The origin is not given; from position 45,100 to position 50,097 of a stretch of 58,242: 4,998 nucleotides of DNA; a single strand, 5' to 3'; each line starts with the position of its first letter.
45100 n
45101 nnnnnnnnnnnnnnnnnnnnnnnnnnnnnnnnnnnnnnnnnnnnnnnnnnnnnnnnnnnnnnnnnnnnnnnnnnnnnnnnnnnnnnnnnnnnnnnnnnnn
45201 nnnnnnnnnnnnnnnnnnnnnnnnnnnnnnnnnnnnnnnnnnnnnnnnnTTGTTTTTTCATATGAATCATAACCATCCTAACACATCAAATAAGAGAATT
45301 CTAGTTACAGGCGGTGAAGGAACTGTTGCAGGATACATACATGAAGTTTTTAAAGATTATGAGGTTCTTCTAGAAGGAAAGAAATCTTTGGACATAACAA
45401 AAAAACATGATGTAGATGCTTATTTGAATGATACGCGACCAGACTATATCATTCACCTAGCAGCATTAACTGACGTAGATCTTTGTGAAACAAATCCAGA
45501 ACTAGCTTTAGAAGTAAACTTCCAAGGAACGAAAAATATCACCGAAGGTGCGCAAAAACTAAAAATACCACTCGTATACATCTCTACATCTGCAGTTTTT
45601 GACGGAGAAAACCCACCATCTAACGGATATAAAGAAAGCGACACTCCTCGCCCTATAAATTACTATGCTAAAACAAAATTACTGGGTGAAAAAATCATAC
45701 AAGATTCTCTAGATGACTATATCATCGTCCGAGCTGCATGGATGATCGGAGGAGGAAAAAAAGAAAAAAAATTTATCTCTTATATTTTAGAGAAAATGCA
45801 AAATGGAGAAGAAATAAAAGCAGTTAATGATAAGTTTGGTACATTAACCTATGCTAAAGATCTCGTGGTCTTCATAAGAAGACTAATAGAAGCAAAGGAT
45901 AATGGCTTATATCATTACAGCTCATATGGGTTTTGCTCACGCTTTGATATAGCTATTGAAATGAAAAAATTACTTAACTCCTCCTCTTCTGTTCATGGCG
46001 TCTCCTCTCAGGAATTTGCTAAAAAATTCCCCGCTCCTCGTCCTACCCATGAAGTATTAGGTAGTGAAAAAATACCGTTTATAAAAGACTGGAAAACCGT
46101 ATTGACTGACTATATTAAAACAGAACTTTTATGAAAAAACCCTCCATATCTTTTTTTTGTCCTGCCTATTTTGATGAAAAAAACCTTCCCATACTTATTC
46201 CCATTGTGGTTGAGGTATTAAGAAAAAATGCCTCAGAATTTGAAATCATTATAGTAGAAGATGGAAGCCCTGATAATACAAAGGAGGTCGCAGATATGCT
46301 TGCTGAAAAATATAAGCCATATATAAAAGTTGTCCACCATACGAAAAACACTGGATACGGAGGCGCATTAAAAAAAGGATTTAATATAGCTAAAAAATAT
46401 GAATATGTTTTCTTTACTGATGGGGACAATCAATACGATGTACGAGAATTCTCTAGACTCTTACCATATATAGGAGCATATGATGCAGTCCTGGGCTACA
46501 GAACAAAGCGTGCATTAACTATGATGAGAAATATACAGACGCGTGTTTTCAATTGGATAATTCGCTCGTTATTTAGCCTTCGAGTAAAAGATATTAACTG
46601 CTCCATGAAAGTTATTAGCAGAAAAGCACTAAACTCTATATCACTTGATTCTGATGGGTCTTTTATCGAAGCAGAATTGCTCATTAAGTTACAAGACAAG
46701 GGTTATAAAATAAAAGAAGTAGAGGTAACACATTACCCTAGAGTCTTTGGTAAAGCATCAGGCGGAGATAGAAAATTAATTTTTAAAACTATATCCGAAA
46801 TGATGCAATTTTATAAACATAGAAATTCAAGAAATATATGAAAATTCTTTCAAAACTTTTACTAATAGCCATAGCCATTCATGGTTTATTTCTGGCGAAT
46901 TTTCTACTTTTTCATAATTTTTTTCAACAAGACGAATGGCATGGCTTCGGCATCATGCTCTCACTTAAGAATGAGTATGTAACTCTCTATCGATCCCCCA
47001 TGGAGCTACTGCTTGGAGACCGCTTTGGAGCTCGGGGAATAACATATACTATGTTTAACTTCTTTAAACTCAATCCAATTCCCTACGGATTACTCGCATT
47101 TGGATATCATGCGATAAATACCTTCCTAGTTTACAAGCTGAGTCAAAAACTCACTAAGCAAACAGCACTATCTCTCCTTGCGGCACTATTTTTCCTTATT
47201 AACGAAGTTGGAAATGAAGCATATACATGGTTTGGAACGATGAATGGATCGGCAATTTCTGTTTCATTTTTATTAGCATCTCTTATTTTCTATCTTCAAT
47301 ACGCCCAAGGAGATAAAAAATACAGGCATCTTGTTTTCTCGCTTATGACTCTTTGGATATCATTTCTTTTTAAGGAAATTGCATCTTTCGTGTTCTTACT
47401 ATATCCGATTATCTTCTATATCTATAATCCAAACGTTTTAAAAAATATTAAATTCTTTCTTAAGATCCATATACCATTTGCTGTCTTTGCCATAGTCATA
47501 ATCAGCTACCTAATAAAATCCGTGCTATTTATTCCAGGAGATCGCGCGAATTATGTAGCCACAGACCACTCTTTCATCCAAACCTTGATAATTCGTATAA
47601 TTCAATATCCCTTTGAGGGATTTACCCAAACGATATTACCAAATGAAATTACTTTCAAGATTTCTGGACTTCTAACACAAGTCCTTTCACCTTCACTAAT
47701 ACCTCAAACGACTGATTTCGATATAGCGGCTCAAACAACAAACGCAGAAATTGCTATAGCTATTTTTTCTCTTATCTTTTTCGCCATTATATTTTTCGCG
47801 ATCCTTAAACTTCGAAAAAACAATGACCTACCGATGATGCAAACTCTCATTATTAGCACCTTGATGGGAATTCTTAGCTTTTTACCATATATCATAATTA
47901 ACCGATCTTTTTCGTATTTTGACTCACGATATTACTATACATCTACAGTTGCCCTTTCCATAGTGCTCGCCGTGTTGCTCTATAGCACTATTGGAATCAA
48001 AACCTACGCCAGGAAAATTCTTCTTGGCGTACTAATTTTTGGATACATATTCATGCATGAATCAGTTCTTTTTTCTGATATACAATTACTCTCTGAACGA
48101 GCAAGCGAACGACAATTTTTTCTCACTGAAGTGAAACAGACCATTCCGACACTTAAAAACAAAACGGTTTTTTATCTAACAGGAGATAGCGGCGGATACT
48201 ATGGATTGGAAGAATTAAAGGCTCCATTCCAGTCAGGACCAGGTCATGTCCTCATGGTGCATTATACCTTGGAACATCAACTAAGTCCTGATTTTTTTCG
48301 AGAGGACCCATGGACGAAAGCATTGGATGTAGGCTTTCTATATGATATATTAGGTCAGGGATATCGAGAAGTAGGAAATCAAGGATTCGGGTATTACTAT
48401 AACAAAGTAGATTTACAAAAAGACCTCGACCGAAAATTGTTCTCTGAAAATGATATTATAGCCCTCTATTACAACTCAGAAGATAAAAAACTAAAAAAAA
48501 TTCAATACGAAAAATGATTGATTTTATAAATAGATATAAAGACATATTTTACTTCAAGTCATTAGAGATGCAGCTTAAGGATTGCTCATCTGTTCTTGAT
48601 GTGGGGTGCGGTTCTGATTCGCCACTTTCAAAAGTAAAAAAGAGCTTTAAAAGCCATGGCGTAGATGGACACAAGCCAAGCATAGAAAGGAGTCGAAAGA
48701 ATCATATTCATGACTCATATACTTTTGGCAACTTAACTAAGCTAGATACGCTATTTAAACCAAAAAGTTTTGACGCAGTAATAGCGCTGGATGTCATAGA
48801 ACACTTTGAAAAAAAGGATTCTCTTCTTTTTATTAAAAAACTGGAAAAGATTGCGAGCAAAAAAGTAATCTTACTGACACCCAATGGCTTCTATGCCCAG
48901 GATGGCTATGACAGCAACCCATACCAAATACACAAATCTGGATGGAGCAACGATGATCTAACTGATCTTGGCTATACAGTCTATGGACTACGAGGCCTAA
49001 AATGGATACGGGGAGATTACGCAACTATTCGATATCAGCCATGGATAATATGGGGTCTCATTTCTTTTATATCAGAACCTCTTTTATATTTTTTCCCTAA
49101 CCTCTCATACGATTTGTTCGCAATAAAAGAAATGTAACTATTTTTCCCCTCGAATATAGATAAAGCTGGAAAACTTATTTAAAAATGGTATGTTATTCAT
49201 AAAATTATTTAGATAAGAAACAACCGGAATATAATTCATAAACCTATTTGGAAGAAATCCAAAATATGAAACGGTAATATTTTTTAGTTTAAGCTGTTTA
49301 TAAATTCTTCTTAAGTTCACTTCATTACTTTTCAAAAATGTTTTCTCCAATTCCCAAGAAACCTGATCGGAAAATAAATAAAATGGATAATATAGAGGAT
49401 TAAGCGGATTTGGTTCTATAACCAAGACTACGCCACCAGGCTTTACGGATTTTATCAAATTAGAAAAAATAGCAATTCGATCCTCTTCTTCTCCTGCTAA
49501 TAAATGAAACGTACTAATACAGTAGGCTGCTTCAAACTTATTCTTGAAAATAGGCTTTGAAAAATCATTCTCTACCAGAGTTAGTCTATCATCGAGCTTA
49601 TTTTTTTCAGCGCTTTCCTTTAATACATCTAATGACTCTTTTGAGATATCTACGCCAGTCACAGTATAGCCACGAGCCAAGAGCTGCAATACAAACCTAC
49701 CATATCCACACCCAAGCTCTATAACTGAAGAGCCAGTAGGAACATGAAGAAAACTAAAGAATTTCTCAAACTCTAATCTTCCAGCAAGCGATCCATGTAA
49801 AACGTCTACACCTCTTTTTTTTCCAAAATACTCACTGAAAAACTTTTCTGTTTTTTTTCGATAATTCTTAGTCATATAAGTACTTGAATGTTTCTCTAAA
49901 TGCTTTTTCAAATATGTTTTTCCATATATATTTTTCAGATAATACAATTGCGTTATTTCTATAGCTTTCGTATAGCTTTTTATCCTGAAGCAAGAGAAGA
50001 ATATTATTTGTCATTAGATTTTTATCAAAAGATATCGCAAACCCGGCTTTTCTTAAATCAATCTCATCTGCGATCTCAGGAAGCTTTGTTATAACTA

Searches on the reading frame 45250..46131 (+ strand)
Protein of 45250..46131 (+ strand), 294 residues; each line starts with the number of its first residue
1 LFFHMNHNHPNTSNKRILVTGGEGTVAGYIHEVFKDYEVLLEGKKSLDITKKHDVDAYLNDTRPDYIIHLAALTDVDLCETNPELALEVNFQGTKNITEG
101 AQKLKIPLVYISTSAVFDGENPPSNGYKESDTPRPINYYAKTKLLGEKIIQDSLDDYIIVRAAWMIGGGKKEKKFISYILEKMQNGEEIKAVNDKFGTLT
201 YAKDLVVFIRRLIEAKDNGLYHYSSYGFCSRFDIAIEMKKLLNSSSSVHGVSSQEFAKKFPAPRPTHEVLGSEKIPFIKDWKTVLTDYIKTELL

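Call 7: search_protein_families(library=pfam, proteins=[window:45250-46131:+], max_evalue=0.01)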
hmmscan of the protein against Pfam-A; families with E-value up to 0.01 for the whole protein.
window:45250-46131:+ (294 aa): 8 families
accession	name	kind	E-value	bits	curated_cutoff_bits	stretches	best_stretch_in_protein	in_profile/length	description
PF04321.23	RmlD_sub_bind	-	5e-65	219.9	27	1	16-290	2-283/287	RmlD substrate binding domain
PF01370.27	Epimerase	-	1.6e-29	103.4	20.9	1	17-219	1-231/240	NAD dependent epimerase/dehydratase family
PF16363.11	GDP_Man_Dehyd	-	1.7e-14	54.5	27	1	46-156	58-170/332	GDP-mannose 4,6 dehydratase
PF02719.21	Polysacc_synt_2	-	1.7e-10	41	20.2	1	48-114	62-129/293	Polysaccharide biosynthesis protein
PF01073.25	3Beta_HSD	-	3.4e-10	39.9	22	1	47-155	52-162/280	3-beta hydroxysteroid dehydrogenase/isomerase family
PF07993.18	NAD_binding_4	-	9.3e-09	35.2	20.1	1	65-164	90-206/258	Male sterility protein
PF16253.10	DUF4909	-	0.00019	21.7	25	1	169-236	40-102/127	Domain of unknown function (DUF4909)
PF13460.12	NAD_binding_10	-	0.00048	20.5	27.2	1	90-174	74-155/184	NAD(P)H-binding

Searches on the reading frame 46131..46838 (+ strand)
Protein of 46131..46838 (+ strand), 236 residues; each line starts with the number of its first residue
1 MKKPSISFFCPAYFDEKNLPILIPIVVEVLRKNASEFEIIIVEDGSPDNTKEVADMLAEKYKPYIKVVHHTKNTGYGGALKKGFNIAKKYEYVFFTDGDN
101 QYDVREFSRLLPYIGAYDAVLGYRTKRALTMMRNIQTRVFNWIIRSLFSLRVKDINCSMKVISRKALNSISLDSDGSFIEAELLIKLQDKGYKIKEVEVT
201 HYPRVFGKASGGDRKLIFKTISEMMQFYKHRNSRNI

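Call 7: search_protein_families(library=pfam, proteins=[window:46131-46838:+], max_evalue=0.01)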
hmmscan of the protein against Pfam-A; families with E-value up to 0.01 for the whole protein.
window:46131-46838:+ (236 aa): 3 families
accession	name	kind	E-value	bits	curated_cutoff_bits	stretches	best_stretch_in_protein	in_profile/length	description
PF00535.33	Glycos_transf_2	-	1.1e-22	81.2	23.3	1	11-137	5-128/168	Glycosyl transferase family 2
PF10111.15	Glyco_tranf_2_2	-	5.3e-06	26.6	27.3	1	35-111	28-103/276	Glycosyltransferase like family 2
PF13641.12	Glyco_tranf_2_3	-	3.6e-05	24.3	27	1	4-116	1-114/230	Glycosyltransferase like family 2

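Call 26: search_protein_families(library=ncbifam, proteins=[window:46131-46838:+], max_evalue=0.001)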
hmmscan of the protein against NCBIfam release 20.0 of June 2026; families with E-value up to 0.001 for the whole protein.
window:46131-46838:+ (236 aa): 19 families
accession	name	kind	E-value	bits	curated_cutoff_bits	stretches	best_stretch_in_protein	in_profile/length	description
TIGR04182.1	glyco_TIGR04182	equivalog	1.4e-17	64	325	1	26-205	18-194/293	S-layer glycoprotein N-glycosyltransferase AglJ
NF007986.1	PRK10714.1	equivalog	3.2e-16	59.2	529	1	6-211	8-210/316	undecaprenyl-phosphate 4-deoxy-4-formamido-L-arabinose transferase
TIGR03937.1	PgaC_IcaA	equivalog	4.1e-15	55.6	422.3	1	3-144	44-184/407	poly-beta-1,6-N-acetyl-D-glucosamine synthase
NF047588.1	GlcsyltransPgfSStrep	equivalog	2.9e-14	53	500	1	12-170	9-167/308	glycosyltransferase PgfS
NF041391.1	DPhHxTase_Halo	equivalog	4e-13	48.8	375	1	31-204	19-186/213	dolichyl-phosphate hexose transferase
NF007482.0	PRK10073.1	equivalog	2e-11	43.5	423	1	3-111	5-107/334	glycosyltransferase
NF058614.1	PPMAGASynPpgS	equivalog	9.4e-10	38.3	370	1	25-200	14-195/226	polyprenyl-phospho-N-acetylgalactosaminyl synthase PpgS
NF047683.1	TeichurnBiosyTuaG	equivalog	1.5e-09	37.8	400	1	2-116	4-113/252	teichuronic acid biosynthesis protein TuaG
NF041875.1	EPS_EpsD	equivalog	9.8e-08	31.8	370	1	33-102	27-92/325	exopolysaccharide biosynthesis glycosyltransferase EpsD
NF053739.1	GlytfEpsEBac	equivalog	2.8e-07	29.8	450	1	28-105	22-98/265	glycosyltransferase EpsE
TIGR03469.1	HpnB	hypoth_equivalog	1.4e-06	27.6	379.25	1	31-111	69-157/386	hopene-associated glycosyltransferase HpnB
NF038302.1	EPS_HpsE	equivalog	6.8e-06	25.3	300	1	10-117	7-120/307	hormogonium polysaccharide biosynthesis glycosyltransferase HpsE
NF050050.1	ProtGlycPglI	equivalog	9.8e-06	25.1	500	1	21-110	16-104/306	GalNAc(5)-diNAcBac-PP-undecaprenol beta-1,3-glucosyltransferase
NF007453.0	PRK10018.1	equivalog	4.8e-05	23.2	382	1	3-110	5-107/280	colanic acid biosynthesis glycosyltransferase WcaA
TIGR03965.1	mycofact_glyco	equivalog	6.1e-05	22.1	280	1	27-101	96-166/467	mycofactocin biosynthesis glycosyltransferase MftF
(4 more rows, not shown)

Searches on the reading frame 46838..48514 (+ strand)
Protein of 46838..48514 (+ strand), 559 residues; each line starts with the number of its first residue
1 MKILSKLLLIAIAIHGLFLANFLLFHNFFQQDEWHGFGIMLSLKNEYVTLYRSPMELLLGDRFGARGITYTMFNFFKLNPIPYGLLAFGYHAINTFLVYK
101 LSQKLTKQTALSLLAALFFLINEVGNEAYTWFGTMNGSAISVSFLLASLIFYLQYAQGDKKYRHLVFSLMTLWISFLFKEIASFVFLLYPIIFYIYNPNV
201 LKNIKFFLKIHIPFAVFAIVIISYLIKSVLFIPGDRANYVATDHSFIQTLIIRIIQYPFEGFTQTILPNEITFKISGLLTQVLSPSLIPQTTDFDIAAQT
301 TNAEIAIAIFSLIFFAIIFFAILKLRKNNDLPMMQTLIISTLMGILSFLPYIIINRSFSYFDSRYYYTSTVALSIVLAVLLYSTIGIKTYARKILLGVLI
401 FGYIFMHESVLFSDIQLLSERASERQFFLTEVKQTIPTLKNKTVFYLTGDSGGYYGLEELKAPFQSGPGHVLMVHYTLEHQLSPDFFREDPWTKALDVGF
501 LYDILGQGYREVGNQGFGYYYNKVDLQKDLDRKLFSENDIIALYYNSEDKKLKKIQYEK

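Call 7: search_protein_families(library=pfam, proteins=[window:46838-48514:+], max_evalue=0.01)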
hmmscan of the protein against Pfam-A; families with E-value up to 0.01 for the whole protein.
window:46838-48514:+ (559 aa): 0 families

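Call 11: search_protein_families(library=ncbifam, proteins=[window:46838-48514:+], max_evalue=1)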
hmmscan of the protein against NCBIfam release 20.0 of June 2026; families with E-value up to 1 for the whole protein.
window:46838-48514:+ (559 aa): 1 family
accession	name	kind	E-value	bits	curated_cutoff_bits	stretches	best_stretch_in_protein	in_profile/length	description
NF047440.1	LA3751_2_3_fam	subfamily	0.00066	18.6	200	1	309-446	286-420/460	LA_3751/LA_3752 family putative glycosyltransferase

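Call 17: search_solved_structures(query=window:46838-48514:+, max_evalue=1)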
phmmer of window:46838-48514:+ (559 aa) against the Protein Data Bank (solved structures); distinct sequences matched with E-value up to 1: 0.

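Call 69: search_protein_representatives(protein=window:46838-48514:+)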
Query: 559 residues. Proteins with E-value up to 0.001 (for the whole library): 932; up to 1e-10: 569; up to 1e-30: 229. The best 150 are listed.
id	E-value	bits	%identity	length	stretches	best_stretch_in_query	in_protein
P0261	2.3e-164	565.0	49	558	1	3-556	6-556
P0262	1.5e-128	446.9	42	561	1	6-554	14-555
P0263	1.1e-121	424.2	42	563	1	4-554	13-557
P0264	3.1e-104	366.6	38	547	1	11-552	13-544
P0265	3.8e-102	359.7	39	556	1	11-552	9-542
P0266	3.2e-101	356.6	37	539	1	6-552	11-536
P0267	8.2e-100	352.0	37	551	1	13-555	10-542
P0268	1.0e-99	351.7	37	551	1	21-555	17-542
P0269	5.5e-82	293.2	40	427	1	135-554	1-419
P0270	2.9e-68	247.9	33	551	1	8-556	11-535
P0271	7.0e-67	243.3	36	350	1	207-555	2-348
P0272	3.4e-62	227.8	31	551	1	19-555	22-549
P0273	3.4e-60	221.2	34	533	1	20-554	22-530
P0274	4.1e-58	214.4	31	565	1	24-555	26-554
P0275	2.7e-57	211.7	29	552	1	9-555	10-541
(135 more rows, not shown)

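Call 71: search_protein_families(library=pfam, alignment_id=A4, max_evalue=0.1)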
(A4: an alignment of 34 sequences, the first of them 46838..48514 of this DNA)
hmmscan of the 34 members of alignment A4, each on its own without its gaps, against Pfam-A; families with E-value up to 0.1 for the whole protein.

A. member 1, window:46838-48514:+ (559 aa): 1 family
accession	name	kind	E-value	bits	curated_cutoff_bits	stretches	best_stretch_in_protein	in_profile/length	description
PF25592.1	DUF7937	-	0.012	15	31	1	298-381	310-390/402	Domain of unknown function (DUF7937)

B. families by the number of members that match (of 34 scanned): 10 families
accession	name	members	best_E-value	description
PF13231.12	PMT_2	9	1.5e-08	Dolichyl-phosphate-mannose-protein mannosyltransferase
PF19942.4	DUF6404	1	0.0062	Family of unknown function (DUF6404)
PF04235.18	DUF418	1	0.011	Protein of unknown function (DUF418)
PF25592.1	DUF7937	1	0.012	Domain of unknown function (DUF7937)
PF08551.15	DUF1751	1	0.017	Eukaryotic integral membrane protein (DUF1751)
PF10411.14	DsbC_N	1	0.026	Disulfide bond isomerase protein N-terminal domain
PF18422.6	TNFR_16_TM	1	0.044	Tumor necrosis factor receptor member 16 trans-membrane domain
PF24661.1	DUF7649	1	0.045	Domain of unknown function (DUF7649)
PF00746.26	Gram_pos_anchor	1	0.048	LPXTG cell wall anchor motif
PF02232.20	Alpha_TIF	1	0.05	Alpha trans-inducing protein (Alpha-TIF)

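Call 73: search_solved_structures(query=A4, max_evalue=10)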
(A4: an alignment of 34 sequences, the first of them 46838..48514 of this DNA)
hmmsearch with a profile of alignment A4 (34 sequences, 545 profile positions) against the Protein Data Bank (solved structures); distinct sequences matched with E-value up to 10: 0.

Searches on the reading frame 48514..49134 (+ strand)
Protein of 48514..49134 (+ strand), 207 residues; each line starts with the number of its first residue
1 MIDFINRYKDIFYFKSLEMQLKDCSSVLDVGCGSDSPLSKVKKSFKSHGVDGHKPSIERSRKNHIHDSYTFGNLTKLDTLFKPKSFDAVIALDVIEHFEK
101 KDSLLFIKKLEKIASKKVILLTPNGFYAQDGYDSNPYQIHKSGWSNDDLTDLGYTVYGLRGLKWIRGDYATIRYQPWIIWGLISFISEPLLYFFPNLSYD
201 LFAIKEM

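Call 7: search_protein_families(library=pfam, proteins=[window:48514-49134:+], max_evalue=0.01)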
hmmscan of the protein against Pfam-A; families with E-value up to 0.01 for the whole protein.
window:48514-49134:+ (207 aa): 7 families
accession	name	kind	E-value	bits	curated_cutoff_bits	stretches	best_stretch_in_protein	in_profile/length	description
PF08241.18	Methyltransf_11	-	7.2e-09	36.6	21.2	1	28-112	1-85/95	Methyltransferase domain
PF08242.18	Methyltransf_12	-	7.5e-08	33.4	30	1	28-105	1-85/98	Methyltransferase domain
PF13649.12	Methyltransf_25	-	2.3e-07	31.8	27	1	27-111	1-90/97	Methyltransferase domain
PF13489.12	Methyltransf_23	-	9.6e-07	29.1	27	1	22-124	21-120/164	Methyltransferase domain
PF13847.12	Methyltransf_31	-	1.4e-06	28.5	27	1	25-121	5-108/145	Methyltransferase domain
PF07021.18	MetW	-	0.00021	21.4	21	1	17-125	7-113/193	Methionine biosynthesis protein MetW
PF02353.26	CMAS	-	0.0016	18.3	27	1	19-120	58-162/273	Mycolic acid cyclopropane synthetase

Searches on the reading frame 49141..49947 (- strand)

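Call 7: search_protein_families(library=pfam, proteins=[window:49141-49947:-], max_evalue=0.01)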
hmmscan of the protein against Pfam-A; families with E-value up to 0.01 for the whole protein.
window:49141-49947:- (269 aa): 14 families
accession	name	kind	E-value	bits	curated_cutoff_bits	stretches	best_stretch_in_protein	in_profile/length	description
PF13649.12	Methyltransf_25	-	2.4e-16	60.6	27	1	75-172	1-97/97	Methyltransferase domain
PF08241.18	Methyltransf_11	-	3.3e-15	56.9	21.2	1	77-175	2-94/95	Methyltransferase domain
PF08242.18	Methyltransf_12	-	2.2e-13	51.2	30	1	76-174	1-98/98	Methyltransferase domain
PF13847.12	Methyltransf_31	-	5.1e-13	49.4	27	1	72-186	4-119/145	Methyltransferase domain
PF03848.20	TehB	-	2.5e-10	40.6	20.4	1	72-178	31-134/193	Tellurite resistance protein TehB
PF13489.12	Methyltransf_23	-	3.2e-10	40.4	27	1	70-181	21-121/164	Methyltransferase domain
PF02353.26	CMAS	-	8.8e-08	32.2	27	1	61-176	52-164/273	Mycolic acid cyclopropane synthetase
PF05175.20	MTS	-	4.2e-07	30.2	23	1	67-148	27-109/170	Methyltransferase small domain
PF01209.24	Ubie_methyltran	-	0.00031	20.6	20.1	1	69-196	45-173/233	ubiE/COQ5 methyltransferase family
PF13578.12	Methyltransf_24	-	0.0029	18.9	26.3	1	76-176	1-102/105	Methyltransferase domain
PF07757.19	AdoMet_MTase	-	0.0036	18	27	0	74-105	64-95/115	Predicted AdoMet-dependent methyltransferase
PF05724.17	TPMT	-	0.0037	17.4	26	1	59-117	25-84/218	Thiopurine S-methyltransferase (TPMT)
PF02475.24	TRM5-TYW2_MTfase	-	0.0068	16.8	28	0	68-131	33-98/164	TRM5/TYW2 methyltransferase domain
PF05958.17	tRNA_U5-meth_tr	-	0.0081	15.6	23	0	74-120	204-250/357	tRNA (Uracil-5-)-methyltransferase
